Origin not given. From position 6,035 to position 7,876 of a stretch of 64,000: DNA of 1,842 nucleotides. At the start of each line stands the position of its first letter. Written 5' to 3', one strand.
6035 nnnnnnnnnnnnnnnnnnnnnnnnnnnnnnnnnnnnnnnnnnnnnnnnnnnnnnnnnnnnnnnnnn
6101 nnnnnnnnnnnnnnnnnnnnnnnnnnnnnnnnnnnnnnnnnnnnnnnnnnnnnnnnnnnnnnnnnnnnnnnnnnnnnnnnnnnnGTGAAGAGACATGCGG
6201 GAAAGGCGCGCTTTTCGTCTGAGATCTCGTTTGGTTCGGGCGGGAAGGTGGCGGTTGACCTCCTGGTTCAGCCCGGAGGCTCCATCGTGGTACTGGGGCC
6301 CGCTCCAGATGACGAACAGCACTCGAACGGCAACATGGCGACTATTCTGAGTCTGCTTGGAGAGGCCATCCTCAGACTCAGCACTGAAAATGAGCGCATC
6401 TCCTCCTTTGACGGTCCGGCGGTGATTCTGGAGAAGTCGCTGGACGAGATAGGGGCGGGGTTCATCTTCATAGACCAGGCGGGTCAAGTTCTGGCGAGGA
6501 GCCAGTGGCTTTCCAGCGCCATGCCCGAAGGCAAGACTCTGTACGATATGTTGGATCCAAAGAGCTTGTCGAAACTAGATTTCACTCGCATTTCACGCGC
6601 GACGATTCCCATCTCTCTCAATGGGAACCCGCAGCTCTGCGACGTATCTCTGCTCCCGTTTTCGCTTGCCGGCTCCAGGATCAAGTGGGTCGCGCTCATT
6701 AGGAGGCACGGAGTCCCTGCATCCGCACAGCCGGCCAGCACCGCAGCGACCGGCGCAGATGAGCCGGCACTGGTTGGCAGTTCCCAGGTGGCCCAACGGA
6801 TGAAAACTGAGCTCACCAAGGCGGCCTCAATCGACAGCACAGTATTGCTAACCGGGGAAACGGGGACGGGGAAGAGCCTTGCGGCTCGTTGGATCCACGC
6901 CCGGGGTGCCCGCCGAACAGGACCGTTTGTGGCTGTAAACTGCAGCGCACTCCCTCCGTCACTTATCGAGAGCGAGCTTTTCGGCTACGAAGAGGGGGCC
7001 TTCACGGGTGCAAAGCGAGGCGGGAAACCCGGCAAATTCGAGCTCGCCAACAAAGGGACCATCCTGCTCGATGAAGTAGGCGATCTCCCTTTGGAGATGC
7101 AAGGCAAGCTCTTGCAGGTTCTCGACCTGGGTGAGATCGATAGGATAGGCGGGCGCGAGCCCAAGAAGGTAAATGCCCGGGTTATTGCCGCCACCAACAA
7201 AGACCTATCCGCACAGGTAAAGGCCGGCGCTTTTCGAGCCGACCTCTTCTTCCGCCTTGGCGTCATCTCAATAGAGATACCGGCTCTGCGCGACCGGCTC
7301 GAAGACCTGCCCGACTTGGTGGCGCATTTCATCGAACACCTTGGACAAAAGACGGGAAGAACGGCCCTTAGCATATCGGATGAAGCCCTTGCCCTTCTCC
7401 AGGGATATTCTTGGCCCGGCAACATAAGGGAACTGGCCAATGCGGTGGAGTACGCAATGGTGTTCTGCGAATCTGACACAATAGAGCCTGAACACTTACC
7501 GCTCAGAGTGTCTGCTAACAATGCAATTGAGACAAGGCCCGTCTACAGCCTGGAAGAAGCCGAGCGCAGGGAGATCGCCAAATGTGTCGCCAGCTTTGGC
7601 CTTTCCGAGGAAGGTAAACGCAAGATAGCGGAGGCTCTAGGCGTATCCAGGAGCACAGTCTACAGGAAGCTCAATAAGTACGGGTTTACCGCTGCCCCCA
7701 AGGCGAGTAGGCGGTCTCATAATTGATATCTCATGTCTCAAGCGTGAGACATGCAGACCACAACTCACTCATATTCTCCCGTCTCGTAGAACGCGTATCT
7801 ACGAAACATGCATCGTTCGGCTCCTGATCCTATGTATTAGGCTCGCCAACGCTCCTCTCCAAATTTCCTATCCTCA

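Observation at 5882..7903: A sigma-54 enhancer-binding protein sits between two outward-facing -24/-12 promoters that would drive two carboxylic-acid catabolic operons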

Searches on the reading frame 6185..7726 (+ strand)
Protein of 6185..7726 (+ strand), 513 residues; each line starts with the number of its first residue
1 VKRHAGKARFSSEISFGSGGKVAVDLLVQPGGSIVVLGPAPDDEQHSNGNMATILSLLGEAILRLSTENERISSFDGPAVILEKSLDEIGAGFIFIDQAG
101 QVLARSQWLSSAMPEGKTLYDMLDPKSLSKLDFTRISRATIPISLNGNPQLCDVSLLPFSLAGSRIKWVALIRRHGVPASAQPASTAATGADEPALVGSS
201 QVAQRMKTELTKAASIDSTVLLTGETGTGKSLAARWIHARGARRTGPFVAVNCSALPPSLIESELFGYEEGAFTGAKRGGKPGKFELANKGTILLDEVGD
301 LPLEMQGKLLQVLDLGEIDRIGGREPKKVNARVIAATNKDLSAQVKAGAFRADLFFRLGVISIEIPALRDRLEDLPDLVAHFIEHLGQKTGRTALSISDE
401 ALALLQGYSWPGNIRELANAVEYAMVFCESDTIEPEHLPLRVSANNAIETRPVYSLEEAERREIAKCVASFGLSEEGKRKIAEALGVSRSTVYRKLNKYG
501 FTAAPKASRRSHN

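Call 3: search_protein_families(library=pfam, proteins=[window:6185-7726:+])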
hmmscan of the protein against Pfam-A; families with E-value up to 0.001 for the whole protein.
window:6185-7726:+ (513 aa): 12 families
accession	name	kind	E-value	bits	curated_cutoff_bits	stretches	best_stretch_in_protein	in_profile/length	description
PF00158.32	Sigma54_activat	-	1.5e-63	213.9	20.2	1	196-364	1-168/168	Sigma-54 interaction domain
PF25601.1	AAA_lid_14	-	1.2e-24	86.3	27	1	369-448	1-80/87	AAA+ ATPase lid domain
PF14532.12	Sigma54_activ_2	-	1.7e-20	74.1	25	1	197-368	1-138/138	Sigma-54 interaction domain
PF07728.20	AAA_5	-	1.6e-06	28.6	22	1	220-339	2-123/139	AAA domain (dynein-related subfamily)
PF18024.7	HTH_50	-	3.1e-06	27.2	27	1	478-500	26-48/50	Helix-turn-helix domain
PF02796.21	HTH_7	-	5.5e-06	26.9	23.8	1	478-498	24-44/45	Helix-turn-helix domain of resolvase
PF13384.12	HTH_23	-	1.8e-05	24.8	24.6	1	456-496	2-38/50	Homeodomain-like domain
PF01078.27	Mg_chelatase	-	2.8e-05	24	20.3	0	272-339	89-158/207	Magnesium chelatase, subunit ChlI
PF13401.12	AAA_22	-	4.1e-05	24.3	27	0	220-255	8-43/130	AAA domain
PF02954.25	HTH_8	-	5.4e-05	23.3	22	1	478-499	21-42/42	Bacterial regulatory protein, Fis family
PF07724.20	AAA_2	-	0.00025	21.5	27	1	219-344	5-130/166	AAA domain (Cdc48 subfamily)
PF00004.35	AAA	-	0.00046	21.1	21.2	0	220-339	1-110/131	ATPase family associated with various cellular activities (AAA)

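Call 4: search_protein_families(library=ncbifam, proteins=[window:6185-7726:+])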
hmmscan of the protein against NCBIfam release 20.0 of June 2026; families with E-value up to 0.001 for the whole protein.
window:6185-7726:+ (513 aa): 25 families
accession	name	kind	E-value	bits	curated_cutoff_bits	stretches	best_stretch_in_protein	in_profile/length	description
NF041552.1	TF_PrdR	equivalog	2e-104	350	795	1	195-500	268-577/577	sigma-54 dependent transcriptional regulator PrdR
TIGR01817.1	nifA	equivalog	3.4e-91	306.6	528.85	1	185-448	187-448/534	nif-specific transcriptional activator NifA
NF003451.0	PRK05022.1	equivalog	1.9e-89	300.8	476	1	183-441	176-435/512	nitric oxide reductase transcriptional regulator NorR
TIGR02915.1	PEP_resp_reg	equivalog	8.2e-89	298.5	502.6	1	191-501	136-444/445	PEP-CTERM-box response regulator transcription factor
TIGR01818.1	ntrC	equivalog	3.2e-84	283.4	558.6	1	169-450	107-389/463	nitrogen regulation protein NR(I)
TIGR02329.1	propionate_PrpR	equivalog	5.6e-84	282.7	499.2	1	187-498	205-526/526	propionate catabolism operon regulatory protein PrpR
NF008469.0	PRK11361.1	equivalog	6.1e-84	282.3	714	1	206-504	155-459/461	acetoacetate metabolism transcriptional regulator AtoC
NF011953.0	PRK15424.1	equivalog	4.1e-82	276.5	703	1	185-498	210-533/538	propionate catabolism operon regulatory protein PrpR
NF038308.1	RNA_repair_RtcR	equivalog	2.3e-78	264.3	650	1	193-450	179-444/530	RNA repair transcriptional activator RtcR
NF050807.1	TransRegFlbDCaul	equivalog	4.3e-75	253.3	750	1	187-449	111-372/454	sigma-54-dependent transcriptional regulator FlbD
NF007689.0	PRK10365.1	equivalog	1.4e-73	248.2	760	1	184-497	129-440/441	sigma-54-dependent response regulator transcription factor ZraR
NF051870.1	NAssimRespRegNtrX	equivalog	4e-73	246.8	600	1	192-500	137-451/452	nitrogen assimilation response regulator NtrX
NF041906.1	V4R_TF_MobR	exception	4.7e-73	246.5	999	1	197-438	235-476/544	phenol degradation transcriptional regulator MobR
TIGR02974.1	phageshock_pspF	equivalog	1.3e-72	244.8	443.55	1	196-434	1-239/336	phage shock protein operon transcriptional activator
NF011958.0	PRK15429.1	equivalog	2.4e-69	234.7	830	1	196-501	381-686/692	formate hydrogenlyase transcriptional activator FlhA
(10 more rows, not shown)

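Call 9: find_homologous_proteins(query=window:6185-7726:+)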
Query window:6185-7726:+ (513 aa): 8000 proteins with E <= 0.001 among 8000 candidates; the best 120 are listed.
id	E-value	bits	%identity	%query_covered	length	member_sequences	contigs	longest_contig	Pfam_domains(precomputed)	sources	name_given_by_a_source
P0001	0.0e+0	1123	100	100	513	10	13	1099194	PF00158.33,PF13384.13,PF25601.2,PF02796.22,PF18024.8,PF14532.13,PF07728.21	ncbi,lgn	ncbi:MAG: sigma-54 interaction domain-containing protein [Bacillota bacterium]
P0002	2.3e-95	338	43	85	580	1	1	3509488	PF13426.14,PF13188.14,PF00158.33,PF25601.2,PF00989.32,PF14532.13,PF07728.21,PF01078.28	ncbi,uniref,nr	ncbi:Anaerobic nitric oxide reductase transcription regulator NorR [Neomoorella glycerini]|uniref:An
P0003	6.0e-93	330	53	60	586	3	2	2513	PF13426.14,PF13188.14,PF00004.36,PF14532.13,PF07728.21,PF15714.12,PF00158.33,PF25601.2,PF01590.33,PF18024.8,PF08448.17,PF00989.32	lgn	-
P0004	4.9e-92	327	51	62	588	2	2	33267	PF13426.14,PF13188.14,PF00158.33,PF25601.2,PF01590.33,PF02954.26,PF02796.22,PF18024.8,PF08448.17,PF00989.32,PF14532.13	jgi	-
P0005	1.3e-90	323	39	88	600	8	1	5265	PF00158.33,PF07724.21,PF25601.2,PF02954.26,PF14532.13,PF01078.28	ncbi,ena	-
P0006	1.2e-88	316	49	64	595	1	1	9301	PF13426.14,PF13188.14,PF13185.13,PF14532.13,PF07728.21,PF00158.33,PF25601.2,PF01590.33,PF02954.26,PF08448.17,PF00989.32,PF01078.28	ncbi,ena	-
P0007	1.2e-88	316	38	88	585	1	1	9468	PF00158.33,PF25601.2,PF02954.26,PF02796.22,PF18024.8,PF14532.13,PF01078.28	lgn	-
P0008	2.1e-88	315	50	60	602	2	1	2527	PF13188.14,PF00158.33,PF07724.21,PF25601.2,PF02954.26,PF00004.36,PF00989.32,PF14532.13,PF01078.28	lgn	-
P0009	2.2e-88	315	46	67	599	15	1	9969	PF13188.14,PF00158.33,PF25601.2,PF08448.17,PF14532.13,PF01078.28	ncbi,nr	ncbi:MAG: sigma 54-interacting transcriptional regulator [Firmicutes bacterium]|nr:sigma 54-interact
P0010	2.8e-88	315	49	60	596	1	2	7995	PF13426.14,PF13185.13,PF00158.33,PF25601.2,PF01590.33,PF02954.26,PF18024.8,PF00989.32,PF14532.13,PF07728.21,PF01078.28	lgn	-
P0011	3.3e-88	315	50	60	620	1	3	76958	PF13426.14,PF13188.14,PF13185.13,PF14532.13,PF07728.21,PF00158.33,PF25601.2,PF01590.33,PF02954.26,PF18024.8,PF08448.17,PF00989.32,PF01078.28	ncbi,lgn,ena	-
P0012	4.6e-88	314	37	89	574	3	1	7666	PF00158.33,PF07724.21,PF25601.2,PF02954.26,PF18024.8,PF14532.13,PF01078.28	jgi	jgi:transcriptional regulator with PAS, ATPase and Fis domain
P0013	1.7e-87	312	47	60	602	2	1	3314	PF13188.14,PF00158.33,PF07724.21,PF25601.2,PF02954.26,PF00004.36,PF00989.32,PF14532.13,PF01078.28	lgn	-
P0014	2.1e-87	312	48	62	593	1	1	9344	PF13426.14,PF13188.14,PF00158.33,PF07724.21,PF25601.2,PF02954.26,PF08448.17,PF00989.32,PF14532.13,PF07728.21,PF01078.28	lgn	-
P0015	2.1e-87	312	49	62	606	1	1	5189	PF13426.14,PF15714.12,PF13188.14,PF00158.33,PF25601.2,PF02796.22,PF08448.17,PF00989.32,PF14532.13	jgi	jgi:PAS domain S-box-containing protein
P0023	2.6e-86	309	39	90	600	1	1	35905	PF13185.13,PF00158.33,PF07724.21,PF25601.2,PF02954.26,PF18024.8,PF14532.13,PF07728.21,PF01078.28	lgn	-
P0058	8.7e-84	300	35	97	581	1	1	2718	PF00158.33,PF07724.21,PF25601.2,PF14532.13,PF07728.21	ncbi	-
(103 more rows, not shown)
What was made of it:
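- Closest known: Clostridiales sigma-54/EBP catabolic regulons. Different: The best full-length homolog is 43% identical (call 9).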

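Call 11: find_encoding_contigs(protein=P0001, flank=10000, max_places=10)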
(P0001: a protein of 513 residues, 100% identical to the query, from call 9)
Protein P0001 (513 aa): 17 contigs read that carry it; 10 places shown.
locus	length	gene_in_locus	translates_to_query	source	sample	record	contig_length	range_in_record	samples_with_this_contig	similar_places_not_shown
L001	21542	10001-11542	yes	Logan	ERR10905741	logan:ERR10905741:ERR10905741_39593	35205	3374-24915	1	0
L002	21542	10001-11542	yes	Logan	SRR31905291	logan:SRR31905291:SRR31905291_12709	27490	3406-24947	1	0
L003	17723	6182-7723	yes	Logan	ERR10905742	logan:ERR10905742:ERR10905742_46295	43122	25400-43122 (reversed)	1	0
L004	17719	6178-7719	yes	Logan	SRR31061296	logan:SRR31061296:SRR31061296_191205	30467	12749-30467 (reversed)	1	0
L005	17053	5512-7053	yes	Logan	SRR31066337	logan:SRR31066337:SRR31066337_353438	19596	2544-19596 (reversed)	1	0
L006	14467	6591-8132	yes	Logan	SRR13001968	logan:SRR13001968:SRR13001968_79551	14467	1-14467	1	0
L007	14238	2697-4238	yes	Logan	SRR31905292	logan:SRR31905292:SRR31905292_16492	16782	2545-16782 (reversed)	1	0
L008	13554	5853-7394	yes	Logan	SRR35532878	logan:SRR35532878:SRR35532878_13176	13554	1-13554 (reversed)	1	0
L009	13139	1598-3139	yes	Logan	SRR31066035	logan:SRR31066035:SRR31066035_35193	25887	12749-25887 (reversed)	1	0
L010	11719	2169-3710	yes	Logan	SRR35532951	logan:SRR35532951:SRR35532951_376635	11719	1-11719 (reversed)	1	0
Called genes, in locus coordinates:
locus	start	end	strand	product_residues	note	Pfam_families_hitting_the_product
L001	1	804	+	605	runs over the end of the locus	PF13941:MutL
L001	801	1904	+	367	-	PF00364:Biotin_lipoyl (faint), PF13375:RnfC_N (faint), PF05896:NQRA_N (faint), PF25917:BSH_RND (faint), PF25919:BSH_CusB (faint)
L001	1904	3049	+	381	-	-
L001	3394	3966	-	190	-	PF02525:Flavodoxin_2, PF03358:FMN_red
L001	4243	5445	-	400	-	PF00390:malic, PF00208:ELFV_dehydrog (weak), PF03949:Malic_M, PF01262:AlaDh_PNT_C (weak)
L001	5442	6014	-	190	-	PF05683:Fumerase_C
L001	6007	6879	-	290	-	PF05681:Fumerase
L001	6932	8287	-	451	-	PF03972:MmgE_PrpD_N, PF19305:MmgE_PrpD_C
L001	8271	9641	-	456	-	PF00206:Lyase_1, PF10397:ADSL_C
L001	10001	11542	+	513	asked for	PF00158:Sigma54_activat, PF14532:Sigma54_activ_2, PF07728:AAA_5 (weak), PF25601:AAA_lid_14, PF13384:HTH_23 (faint), PF18024:HTH_50 (weak), PF02796:HTH_7 (weak)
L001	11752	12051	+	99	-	PF08666:SAF (weak)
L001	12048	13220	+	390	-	PF04295:GD_AH_second, PF20629:GD_AH_C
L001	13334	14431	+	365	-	PF04295:GD_AH_second, PF20629:GD_AH_C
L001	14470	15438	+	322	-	PF03401:TctC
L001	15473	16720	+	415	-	PF09861:Lar_N (weak), PF04015:DUF362 (weak)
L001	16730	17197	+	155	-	PF07331:TctB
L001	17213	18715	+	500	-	PF01970:TctA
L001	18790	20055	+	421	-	PF02040:ArsB (weak), PF03600:CitMHS, PF16980:CitMHS_2 (faint), PF00939:Na_sulph_symp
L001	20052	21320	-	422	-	PF09861:Lar_N, PF21113:LarA_C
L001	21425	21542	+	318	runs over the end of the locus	PF00126:HTH_1, PF03466:LysR_substrate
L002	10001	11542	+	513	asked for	PF00158:Sigma54_activat, PF14532:Sigma54_activ_2, PF07728:AAA_5 (weak), PF25601:AAA_lid_14, PF13384:HTH_23 (faint), PF18024:HTH_50 (weak), PF02796:HTH_7 (weak)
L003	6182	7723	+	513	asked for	PF00158:Sigma54_activat, PF14532:Sigma54_activ_2, PF07728:AAA_5 (weak), PF25601:AAA_lid_14, PF13384:HTH_23 (faint), PF18024:HTH_50 (weak), PF02796:HTH_7 (weak)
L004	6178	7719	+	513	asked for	PF00158:Sigma54_activat, PF14532:Sigma54_activ_2, PF07728:AAA_5 (weak), PF25601:AAA_lid_14, PF13384:HTH_23 (faint), PF18024:HTH_50 (weak), PF02796:HTH_7 (weak)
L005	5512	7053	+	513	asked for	PF00158:Sigma54_activat, PF14532:Sigma54_activ_2, PF07728:AAA_5 (weak), PF25601:AAA_lid_14, PF13384:HTH_23 (faint), PF18024:HTH_50 (weak), PF02796:HTH_7 (weak)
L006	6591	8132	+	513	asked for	PF00158:Sigma54_activat, PF14532:Sigma54_activ_2, PF07728:AAA_5 (weak), PF25601:AAA_lid_14, PF13384:HTH_23 (faint), PF18024:HTH_50 (weak), PF02796:HTH_7 (weak)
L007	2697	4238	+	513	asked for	PF00158:Sigma54_activat, PF14532:Sigma54_activ_2, PF07728:AAA_5 (weak), PF25601:AAA_lid_14, PF13384:HTH_23 (faint), PF18024:HTH_50 (weak), PF02796:HTH_7 (weak)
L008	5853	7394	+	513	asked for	PF00158:Sigma54_activat, PF14532:Sigma54_activ_2, PF07728:AAA_5 (weak), PF25601:AAA_lid_14, PF13384:HTH_23 (faint), PF18024:HTH_50 (weak), PF02796:HTH_7 (weak)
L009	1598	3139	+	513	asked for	PF00158:Sigma54_activat, PF14532:Sigma54_activ_2, PF07728:AAA_5 (weak), PF25601:AAA_lid_14, PF13384:HTH_23 (faint), PF18024:HTH_50 (weak), PF02796:HTH_7 (weak)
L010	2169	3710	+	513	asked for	PF00158:Sigma54_activat, PF14532:Sigma54_activ_2, PF07728:AAA_5 (weak), PF25601:AAA_lid_14, PF13384:HTH_23 (faint), PF18024:HTH_50 (weak), PF02796:HTH_7 (weak)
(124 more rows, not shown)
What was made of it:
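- Checked: That GTG is preceded by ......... and is the start used by the gene callers (call 11).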

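Call 12: find_encoding_contigs(protein=P0002, flank=10000, max_places=4)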
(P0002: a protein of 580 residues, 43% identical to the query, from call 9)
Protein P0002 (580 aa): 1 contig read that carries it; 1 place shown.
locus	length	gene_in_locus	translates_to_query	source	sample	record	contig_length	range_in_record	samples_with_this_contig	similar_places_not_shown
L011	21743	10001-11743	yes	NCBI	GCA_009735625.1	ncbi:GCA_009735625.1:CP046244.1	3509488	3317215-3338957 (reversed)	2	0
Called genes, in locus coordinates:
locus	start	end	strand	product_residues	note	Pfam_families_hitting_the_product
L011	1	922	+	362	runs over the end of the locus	PF04055:Radical_SAM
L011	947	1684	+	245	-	PF13938:DUF4213, PF04016:DUF364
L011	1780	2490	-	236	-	PF00072:Response_reg, PF00486:Trans_reg_C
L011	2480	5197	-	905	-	PF02702:KdpD, PF01590:GAF (faint), PF13493:DUF4118, PF13185:GAF_2 (weak), PF13492:GAF_3, PF00512:HisKA, PF02518:HATPase_c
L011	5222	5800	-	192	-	PF02669:KdpC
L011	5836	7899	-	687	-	PF12710:HAD (faint), PF00122:E1-E2_ATPase, PF00702:Hydrolase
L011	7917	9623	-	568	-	PF03814:KdpA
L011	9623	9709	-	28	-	PF09604:Potass_KdpF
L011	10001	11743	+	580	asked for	PF00989:PAS (weak), PF13188:PAS_8 (weak), PF13426:PAS_9 (weak), PF00158:Sigma54_activat, PF01078:Mg_chelatase (faint), PF14532:Sigma54_activ_2, PF07728:AAA_5 (weak), PF25601:AAA_lid_14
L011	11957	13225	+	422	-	PF03313:SDH_alpha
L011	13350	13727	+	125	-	PF01592:NifU_N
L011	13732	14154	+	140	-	PF01475:FUR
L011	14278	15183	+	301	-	PF01297:ZnuA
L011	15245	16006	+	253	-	PF00005:ABC_tran, PF13304:AAA_21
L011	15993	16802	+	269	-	PF00950:ABC-3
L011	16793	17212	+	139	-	PF01475:FUR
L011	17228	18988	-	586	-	PF02903:Alpha-amylase_N, PF00128:Alpha-amylase, PF10438:Cyc-maltodext_C (weak), PF16657:Malt_amylase_C (weak), PF22026:Alpha-amylase_C_2 (faint)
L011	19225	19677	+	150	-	PF16258:DUF4912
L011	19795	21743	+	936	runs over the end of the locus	PF03065:Glyco_hydro_57, PF09210:BE_C, PF20706:GT4-conflict, PF13439:Glyco_transf_4, PF13579:Glyco_trans_4_4, PF08323:Glyco_transf_5, PF00534:Glycos_transf_1, PF13524:Glyco_trans_1_2, +2 more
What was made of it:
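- Tried and rejected: The closest full-length homolog, P0002, sits in an unrelated gene context, so it is not an ortholog (call 12).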
